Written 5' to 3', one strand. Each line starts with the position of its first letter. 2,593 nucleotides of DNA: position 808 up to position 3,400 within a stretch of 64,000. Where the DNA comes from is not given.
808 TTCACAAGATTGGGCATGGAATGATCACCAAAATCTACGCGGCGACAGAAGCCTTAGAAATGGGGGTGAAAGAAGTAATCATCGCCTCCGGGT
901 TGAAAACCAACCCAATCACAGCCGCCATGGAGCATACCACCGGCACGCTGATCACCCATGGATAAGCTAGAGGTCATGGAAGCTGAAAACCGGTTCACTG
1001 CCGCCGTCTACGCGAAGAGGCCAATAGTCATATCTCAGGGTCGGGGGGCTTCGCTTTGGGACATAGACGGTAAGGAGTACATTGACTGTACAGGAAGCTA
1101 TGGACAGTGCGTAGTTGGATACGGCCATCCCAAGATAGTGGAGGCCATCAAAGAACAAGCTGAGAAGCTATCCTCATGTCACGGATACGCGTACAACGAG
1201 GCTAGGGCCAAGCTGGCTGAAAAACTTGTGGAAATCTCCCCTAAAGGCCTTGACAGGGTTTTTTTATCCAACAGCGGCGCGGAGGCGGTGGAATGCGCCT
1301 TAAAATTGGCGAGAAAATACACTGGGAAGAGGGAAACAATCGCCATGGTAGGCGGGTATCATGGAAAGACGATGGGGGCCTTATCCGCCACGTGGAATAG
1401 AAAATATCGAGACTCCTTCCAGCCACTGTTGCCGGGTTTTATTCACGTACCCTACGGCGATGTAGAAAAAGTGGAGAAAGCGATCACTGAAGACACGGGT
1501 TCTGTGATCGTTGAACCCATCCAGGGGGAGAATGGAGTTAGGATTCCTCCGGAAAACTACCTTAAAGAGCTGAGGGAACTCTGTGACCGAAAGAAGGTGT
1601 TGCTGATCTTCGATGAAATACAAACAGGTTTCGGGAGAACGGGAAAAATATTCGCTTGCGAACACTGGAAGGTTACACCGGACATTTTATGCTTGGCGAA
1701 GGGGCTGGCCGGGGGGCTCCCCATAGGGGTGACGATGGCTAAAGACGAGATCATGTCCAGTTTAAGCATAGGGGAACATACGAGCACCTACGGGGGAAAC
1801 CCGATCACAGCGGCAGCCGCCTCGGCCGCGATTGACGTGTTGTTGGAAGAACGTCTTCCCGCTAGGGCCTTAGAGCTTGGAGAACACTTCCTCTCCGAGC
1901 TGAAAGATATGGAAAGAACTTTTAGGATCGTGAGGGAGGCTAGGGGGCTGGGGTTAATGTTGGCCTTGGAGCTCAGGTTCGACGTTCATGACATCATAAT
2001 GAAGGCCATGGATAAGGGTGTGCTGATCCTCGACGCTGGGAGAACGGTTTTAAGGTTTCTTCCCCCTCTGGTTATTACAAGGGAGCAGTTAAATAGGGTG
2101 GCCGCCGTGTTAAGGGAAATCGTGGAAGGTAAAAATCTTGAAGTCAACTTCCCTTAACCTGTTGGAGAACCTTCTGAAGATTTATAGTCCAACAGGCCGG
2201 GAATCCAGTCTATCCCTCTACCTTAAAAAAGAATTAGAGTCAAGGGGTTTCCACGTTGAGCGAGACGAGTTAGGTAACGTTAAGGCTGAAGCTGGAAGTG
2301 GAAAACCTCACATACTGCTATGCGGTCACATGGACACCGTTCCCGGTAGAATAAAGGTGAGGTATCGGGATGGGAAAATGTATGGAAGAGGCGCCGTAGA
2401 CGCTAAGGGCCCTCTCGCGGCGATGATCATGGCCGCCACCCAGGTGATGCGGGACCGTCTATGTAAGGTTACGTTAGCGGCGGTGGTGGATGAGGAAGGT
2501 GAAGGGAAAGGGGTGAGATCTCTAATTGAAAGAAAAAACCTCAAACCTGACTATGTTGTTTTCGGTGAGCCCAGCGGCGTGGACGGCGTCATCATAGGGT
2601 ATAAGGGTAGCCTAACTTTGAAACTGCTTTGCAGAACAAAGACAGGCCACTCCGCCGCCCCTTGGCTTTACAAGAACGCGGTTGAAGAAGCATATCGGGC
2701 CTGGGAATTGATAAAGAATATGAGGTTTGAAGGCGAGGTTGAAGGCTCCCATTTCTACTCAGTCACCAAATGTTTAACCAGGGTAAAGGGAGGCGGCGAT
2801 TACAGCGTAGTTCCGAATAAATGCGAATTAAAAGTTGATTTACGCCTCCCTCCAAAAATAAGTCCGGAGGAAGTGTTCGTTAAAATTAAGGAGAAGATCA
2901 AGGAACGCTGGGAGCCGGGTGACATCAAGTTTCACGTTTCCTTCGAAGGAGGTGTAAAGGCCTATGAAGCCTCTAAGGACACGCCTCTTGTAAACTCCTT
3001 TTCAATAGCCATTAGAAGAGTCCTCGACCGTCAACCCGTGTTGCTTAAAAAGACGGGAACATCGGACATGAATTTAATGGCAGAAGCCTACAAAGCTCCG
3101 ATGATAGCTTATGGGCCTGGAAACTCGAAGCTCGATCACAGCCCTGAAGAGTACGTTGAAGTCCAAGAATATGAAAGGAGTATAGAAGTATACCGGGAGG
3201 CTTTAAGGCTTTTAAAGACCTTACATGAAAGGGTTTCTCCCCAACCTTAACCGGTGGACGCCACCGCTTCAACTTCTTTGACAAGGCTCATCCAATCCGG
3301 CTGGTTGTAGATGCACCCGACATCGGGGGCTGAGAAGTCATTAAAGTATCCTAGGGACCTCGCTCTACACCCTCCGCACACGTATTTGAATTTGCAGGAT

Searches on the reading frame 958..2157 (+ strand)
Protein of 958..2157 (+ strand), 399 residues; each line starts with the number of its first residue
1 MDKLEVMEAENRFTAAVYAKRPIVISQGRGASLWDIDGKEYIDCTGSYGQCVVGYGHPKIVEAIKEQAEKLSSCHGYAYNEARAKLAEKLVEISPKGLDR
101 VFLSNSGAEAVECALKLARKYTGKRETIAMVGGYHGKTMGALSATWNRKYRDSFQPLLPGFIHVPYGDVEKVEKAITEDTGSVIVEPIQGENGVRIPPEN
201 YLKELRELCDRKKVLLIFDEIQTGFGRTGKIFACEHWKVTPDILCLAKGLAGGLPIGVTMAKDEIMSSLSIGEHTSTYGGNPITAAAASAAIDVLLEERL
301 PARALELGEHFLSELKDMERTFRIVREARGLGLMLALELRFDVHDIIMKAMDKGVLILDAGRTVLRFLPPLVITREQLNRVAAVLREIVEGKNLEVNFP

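Call 61: search_protein_families(library=pfam, proteins=[window:958-2157:+], max_evalue=0.00001)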
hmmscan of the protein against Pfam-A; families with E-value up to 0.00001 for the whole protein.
window:958-2157:+ (399 aa): 1 family
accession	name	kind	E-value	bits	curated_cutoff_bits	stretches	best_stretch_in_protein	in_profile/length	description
PF00202.27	Aminotran_3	-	1.1e-121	406.8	30.5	1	20-388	8-402/403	Aminotransferase class-III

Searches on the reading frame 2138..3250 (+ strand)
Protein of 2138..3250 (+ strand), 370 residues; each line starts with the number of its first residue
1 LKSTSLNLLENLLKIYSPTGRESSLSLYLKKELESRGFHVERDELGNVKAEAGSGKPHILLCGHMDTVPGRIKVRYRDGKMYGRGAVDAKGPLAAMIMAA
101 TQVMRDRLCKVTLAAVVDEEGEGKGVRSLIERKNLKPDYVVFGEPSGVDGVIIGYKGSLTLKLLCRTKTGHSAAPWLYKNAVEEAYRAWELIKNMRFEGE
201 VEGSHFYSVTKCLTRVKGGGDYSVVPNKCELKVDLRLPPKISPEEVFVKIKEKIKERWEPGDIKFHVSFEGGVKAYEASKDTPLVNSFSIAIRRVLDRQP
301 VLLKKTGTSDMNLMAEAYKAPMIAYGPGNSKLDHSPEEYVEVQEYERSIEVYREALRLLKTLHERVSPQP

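Call 62: search_protein_families(library=pfam, proteins=[window:2138-3250:+], max_evalue=0.00001)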
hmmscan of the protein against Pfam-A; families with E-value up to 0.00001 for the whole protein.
window:2138-3250:+ (370 aa): 2 families
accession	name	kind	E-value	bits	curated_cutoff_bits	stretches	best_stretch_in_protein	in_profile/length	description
PF01546.33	Peptidase_M20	-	4.9e-33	115.2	24.6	1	60-356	1-204/206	Peptidase family M20/M25/M40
PF07687.19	M20_dimer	-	1.9e-12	47.5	21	1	154-260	2-105/107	Peptidase dimerisation domain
